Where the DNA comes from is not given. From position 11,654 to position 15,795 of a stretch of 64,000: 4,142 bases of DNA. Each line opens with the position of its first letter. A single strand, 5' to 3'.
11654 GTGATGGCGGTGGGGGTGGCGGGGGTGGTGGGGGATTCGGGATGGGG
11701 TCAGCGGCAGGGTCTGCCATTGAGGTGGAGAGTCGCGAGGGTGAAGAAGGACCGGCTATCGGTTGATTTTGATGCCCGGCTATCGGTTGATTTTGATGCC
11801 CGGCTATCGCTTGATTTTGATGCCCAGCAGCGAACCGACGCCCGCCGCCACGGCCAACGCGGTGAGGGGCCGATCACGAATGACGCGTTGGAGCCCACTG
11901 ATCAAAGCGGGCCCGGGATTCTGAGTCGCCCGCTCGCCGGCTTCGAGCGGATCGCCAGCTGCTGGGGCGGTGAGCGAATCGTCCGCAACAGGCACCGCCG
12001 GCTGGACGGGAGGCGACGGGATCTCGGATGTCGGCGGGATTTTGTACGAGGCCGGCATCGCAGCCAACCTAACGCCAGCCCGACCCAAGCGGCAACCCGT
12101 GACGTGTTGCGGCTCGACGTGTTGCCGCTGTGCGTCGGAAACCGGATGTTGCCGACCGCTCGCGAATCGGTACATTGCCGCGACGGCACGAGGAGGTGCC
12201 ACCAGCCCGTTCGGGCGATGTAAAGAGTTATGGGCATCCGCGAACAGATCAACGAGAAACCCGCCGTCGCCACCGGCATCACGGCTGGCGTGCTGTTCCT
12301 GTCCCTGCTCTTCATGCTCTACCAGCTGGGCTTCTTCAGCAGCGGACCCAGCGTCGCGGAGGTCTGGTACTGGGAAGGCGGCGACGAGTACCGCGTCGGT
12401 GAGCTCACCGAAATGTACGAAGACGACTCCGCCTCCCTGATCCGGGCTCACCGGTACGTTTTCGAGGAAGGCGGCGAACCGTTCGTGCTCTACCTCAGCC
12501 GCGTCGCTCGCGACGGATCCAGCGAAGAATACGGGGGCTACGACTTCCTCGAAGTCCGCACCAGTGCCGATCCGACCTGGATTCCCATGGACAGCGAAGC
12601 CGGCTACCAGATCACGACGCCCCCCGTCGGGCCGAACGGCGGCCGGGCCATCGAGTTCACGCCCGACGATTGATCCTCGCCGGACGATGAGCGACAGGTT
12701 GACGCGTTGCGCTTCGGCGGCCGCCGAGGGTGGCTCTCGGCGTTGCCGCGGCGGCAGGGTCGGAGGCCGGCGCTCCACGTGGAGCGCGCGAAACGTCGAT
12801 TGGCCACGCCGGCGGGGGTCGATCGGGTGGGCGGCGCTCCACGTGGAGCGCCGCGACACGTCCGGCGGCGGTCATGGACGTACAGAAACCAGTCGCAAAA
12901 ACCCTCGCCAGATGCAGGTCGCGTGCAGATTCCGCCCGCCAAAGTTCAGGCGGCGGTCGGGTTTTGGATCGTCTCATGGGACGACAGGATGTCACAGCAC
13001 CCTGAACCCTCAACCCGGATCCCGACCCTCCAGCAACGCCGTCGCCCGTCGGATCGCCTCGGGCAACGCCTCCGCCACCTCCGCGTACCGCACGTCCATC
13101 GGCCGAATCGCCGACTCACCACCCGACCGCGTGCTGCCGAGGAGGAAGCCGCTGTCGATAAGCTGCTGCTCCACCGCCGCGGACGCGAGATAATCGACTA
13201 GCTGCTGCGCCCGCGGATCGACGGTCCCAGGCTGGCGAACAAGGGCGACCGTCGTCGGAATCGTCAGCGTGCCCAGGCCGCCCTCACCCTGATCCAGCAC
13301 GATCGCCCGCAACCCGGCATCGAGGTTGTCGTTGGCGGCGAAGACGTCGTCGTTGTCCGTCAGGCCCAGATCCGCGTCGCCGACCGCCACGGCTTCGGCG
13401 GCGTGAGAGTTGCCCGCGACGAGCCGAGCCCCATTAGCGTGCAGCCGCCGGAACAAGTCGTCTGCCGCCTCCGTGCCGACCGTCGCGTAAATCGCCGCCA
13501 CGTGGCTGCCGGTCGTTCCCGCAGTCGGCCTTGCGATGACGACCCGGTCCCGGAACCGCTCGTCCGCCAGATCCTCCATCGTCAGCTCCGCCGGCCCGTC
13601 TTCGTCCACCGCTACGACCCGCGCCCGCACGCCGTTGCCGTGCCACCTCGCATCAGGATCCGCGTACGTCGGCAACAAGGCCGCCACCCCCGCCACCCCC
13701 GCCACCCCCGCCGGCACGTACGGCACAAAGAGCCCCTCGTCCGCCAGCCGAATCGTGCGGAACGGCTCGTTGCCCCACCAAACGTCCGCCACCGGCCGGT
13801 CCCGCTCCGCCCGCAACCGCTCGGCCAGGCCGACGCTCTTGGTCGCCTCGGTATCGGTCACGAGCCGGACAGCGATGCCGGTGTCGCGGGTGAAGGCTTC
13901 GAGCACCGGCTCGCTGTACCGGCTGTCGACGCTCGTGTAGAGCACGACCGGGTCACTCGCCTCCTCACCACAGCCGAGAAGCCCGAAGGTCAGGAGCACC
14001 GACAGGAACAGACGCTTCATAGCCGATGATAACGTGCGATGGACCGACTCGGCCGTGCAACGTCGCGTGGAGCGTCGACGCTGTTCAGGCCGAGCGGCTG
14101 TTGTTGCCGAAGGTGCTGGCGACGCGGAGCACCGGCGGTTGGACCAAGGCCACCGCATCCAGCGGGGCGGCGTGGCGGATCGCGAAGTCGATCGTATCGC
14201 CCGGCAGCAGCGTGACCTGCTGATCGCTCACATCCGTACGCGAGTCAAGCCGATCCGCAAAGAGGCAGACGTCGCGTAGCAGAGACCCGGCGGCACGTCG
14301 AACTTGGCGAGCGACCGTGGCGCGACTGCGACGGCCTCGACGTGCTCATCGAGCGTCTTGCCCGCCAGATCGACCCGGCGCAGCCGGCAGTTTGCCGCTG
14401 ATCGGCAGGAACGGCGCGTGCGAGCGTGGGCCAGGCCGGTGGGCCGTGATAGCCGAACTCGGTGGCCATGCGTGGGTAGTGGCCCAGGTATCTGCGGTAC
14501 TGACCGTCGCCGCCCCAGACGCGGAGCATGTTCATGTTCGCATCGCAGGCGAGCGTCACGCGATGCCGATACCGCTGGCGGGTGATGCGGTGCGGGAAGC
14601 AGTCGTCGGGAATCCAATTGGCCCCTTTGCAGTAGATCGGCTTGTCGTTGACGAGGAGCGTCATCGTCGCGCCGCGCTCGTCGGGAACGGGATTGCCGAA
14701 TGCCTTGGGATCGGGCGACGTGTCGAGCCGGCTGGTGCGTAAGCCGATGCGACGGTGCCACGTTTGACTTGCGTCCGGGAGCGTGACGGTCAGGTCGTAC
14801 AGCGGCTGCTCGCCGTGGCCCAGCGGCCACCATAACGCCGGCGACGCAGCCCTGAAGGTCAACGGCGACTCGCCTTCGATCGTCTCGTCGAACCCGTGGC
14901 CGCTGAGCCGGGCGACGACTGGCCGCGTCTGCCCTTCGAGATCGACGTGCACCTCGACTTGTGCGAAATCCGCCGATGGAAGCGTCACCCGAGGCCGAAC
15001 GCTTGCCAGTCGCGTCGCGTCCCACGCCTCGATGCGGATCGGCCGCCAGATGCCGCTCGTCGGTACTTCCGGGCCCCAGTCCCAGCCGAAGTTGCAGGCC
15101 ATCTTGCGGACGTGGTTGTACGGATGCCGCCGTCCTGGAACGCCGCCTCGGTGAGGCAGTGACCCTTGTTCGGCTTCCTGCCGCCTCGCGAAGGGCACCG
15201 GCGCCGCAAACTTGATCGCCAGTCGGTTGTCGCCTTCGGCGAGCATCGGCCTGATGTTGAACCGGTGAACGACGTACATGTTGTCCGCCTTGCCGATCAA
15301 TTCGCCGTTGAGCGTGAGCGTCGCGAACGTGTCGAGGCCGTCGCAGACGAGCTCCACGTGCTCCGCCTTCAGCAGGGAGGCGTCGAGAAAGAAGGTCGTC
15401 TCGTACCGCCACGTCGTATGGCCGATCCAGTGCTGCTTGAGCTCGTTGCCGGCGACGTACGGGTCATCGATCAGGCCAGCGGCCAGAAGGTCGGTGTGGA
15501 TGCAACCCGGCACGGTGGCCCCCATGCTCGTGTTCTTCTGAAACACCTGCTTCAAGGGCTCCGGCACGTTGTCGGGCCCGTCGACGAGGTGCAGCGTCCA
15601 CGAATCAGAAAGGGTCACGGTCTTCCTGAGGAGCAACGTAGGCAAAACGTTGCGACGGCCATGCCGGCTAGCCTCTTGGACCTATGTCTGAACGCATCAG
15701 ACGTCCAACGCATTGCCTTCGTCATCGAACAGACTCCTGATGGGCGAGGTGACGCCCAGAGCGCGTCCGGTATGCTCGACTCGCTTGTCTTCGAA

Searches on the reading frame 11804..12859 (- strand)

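Call 15: search_protein_families(library=pfam, proteins=[window:11804-12859:-], max_evalue=0.001)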
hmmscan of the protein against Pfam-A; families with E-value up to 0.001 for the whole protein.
window:11804-12859:- (351 aa): 1 family
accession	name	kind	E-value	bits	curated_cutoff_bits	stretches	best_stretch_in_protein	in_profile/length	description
PF19029.5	DUF883_C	-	0.00041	20.4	27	1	325-347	3-25/30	DUF883 C-terminal glycine zipper region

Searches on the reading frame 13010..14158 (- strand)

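Call 15: search_protein_families(library=pfam, proteins=[window:13010-14158:-], max_evalue=0.001)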
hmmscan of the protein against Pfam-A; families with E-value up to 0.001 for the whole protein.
window:13010-14158:- (382 aa): 3 families
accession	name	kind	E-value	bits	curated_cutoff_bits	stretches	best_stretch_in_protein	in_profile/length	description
PF13531.11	SBP_bac_11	-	1.8e-12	48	25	1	85-338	16-226/227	Bacterial extracellular solute-binding protein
PF13343.11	SBP_bac_6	-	9.3e-12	45.4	24.6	1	137-338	23-216/245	Bacterial extracellular solute-binding protein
PF01547.30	SBP_bac_1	-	1.1e-05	26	26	1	79-329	8-305/307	Bacterial extracellular solute-binding protein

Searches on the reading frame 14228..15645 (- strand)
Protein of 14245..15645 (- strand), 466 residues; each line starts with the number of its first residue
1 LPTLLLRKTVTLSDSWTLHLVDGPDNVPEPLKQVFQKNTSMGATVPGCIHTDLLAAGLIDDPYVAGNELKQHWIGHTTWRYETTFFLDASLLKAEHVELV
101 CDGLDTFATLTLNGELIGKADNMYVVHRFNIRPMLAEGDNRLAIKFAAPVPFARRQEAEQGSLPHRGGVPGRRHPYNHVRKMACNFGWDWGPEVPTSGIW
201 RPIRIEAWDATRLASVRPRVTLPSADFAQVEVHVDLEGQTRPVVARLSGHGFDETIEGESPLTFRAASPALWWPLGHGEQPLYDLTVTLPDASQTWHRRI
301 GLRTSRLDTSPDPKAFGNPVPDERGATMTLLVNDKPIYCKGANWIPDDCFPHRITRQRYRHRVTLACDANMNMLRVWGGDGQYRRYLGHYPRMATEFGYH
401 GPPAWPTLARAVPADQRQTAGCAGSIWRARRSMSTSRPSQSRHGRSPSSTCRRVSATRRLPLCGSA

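Call 15: search_protein_families(library=pfam, proteins=[window:14228-15412:-], max_evalue=0.001)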
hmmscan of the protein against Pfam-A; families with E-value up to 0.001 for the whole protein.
window:14228-15412:- (394 aa): 0 families

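Call 80: search_protein_families(library=pfam, proteins=[window:14245-15645:-], max_evalue=0.001)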
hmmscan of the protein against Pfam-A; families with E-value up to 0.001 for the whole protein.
window:14245-15645:- (466 aa): 3 families
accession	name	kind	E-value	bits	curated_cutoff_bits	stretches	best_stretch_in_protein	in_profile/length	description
PF22666.2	Glyco_hydro_2_N2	-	1.4e-55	188.4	27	1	37-201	8-167/167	Glycosyl hydrolase 2 galactose-binding domain-like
PF02837.24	Glyco_hydro_2_N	-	6.5e-07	29.9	28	1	77-145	65-132/169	Glycosyl hydrolases family 2, sugar binding domain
PF00703.27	Glyco_hydro_2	-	7.2e-06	27.2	23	1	235-303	37-109/109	Glycosyl hydrolases family 2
